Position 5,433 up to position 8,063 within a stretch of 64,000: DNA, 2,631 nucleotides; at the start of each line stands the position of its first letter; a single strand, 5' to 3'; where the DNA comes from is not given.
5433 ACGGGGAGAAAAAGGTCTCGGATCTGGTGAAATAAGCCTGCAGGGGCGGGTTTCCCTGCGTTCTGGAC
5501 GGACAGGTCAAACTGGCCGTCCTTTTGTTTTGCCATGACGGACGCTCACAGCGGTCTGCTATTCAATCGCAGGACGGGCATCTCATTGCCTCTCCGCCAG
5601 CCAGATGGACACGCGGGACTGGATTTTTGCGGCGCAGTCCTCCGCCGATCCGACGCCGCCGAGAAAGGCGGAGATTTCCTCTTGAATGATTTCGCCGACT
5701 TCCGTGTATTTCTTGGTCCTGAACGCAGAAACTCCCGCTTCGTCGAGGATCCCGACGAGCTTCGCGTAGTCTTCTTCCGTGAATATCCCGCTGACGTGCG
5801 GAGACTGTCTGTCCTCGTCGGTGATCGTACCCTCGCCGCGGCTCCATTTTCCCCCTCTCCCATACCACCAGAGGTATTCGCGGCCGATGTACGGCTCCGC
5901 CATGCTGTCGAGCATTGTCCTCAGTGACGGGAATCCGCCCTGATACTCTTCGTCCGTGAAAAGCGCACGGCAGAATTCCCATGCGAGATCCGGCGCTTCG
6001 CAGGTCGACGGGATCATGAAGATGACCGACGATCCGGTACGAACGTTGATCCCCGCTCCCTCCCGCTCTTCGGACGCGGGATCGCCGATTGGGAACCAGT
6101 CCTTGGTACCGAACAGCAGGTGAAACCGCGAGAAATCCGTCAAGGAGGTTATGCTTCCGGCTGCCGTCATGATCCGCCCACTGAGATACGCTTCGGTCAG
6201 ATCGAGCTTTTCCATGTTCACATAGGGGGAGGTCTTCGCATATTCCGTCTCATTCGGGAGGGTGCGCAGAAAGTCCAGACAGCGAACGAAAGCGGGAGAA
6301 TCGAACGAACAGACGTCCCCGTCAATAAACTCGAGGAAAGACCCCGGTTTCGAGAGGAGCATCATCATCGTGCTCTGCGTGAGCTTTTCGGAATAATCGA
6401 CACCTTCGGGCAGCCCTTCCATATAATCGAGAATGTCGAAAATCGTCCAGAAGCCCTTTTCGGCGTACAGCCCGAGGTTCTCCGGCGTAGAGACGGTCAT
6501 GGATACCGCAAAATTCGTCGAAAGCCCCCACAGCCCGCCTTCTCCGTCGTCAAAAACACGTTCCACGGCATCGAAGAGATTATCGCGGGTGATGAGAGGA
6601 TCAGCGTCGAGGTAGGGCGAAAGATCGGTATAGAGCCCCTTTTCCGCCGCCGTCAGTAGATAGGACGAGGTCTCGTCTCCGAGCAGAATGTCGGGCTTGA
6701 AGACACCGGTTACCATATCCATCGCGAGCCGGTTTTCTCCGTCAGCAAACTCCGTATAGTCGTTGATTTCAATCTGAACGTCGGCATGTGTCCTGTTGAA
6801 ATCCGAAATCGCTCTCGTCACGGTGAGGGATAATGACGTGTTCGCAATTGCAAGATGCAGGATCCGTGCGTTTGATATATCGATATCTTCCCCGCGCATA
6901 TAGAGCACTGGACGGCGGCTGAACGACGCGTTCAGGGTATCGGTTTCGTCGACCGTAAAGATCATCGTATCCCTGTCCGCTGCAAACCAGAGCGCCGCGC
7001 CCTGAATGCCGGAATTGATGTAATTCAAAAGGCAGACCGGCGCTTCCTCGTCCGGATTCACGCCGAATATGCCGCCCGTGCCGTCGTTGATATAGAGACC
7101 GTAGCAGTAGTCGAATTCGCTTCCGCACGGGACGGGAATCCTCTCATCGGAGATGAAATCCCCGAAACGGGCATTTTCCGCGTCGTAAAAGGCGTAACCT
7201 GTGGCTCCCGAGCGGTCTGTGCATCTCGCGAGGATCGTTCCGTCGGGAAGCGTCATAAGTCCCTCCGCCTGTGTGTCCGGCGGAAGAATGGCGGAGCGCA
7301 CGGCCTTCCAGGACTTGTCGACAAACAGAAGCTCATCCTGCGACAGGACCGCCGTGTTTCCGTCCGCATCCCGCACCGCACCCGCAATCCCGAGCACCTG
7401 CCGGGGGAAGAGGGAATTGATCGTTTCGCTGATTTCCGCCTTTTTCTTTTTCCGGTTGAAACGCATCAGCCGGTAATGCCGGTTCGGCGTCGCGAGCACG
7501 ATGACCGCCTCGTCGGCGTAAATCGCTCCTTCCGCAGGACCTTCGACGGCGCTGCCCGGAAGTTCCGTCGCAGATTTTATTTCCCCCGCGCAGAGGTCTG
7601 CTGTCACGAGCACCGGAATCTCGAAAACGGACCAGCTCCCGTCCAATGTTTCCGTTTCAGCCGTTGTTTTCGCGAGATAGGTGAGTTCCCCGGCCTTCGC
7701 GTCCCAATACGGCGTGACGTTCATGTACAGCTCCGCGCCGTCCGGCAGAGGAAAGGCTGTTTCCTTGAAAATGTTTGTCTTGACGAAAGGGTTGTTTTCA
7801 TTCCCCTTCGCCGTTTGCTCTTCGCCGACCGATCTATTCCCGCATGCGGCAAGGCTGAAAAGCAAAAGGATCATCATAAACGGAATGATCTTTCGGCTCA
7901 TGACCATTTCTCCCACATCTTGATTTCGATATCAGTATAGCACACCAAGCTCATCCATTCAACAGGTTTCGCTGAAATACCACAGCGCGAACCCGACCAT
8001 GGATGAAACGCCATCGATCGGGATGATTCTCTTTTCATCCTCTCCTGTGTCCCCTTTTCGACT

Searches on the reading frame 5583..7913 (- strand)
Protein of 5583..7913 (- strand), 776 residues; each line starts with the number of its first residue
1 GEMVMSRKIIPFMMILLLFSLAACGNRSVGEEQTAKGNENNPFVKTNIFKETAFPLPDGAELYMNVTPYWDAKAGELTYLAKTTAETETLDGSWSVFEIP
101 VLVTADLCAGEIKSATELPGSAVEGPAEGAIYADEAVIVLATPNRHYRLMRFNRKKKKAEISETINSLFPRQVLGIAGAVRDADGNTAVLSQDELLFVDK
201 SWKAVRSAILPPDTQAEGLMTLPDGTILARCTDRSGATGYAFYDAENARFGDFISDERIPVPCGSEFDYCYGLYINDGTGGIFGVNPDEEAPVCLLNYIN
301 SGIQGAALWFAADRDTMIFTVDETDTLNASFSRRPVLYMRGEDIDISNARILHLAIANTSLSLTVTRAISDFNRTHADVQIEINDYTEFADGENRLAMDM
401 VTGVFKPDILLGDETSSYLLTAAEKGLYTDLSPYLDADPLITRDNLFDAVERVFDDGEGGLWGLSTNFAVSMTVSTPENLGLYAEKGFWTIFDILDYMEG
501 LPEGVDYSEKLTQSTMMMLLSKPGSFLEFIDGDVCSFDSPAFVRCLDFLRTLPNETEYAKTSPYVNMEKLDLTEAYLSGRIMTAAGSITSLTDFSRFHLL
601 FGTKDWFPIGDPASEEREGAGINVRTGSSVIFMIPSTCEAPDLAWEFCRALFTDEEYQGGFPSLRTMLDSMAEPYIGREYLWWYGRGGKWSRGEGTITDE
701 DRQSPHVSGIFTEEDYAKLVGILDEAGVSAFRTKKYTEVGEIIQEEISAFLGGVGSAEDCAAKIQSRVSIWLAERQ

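Call 85: search_protein_families(library=pfam, proteins=[window:5583-7913:-], max_evalue=0.0001)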
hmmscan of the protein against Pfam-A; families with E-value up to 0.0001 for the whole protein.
window:5583-7913:- (776 aa): 1 family
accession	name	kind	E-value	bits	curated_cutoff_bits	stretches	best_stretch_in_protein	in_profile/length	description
PF01547.30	SBP_bac_1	-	5.4e-06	27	26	0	365-439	10-81/307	Bacterial extracellular solute-binding protein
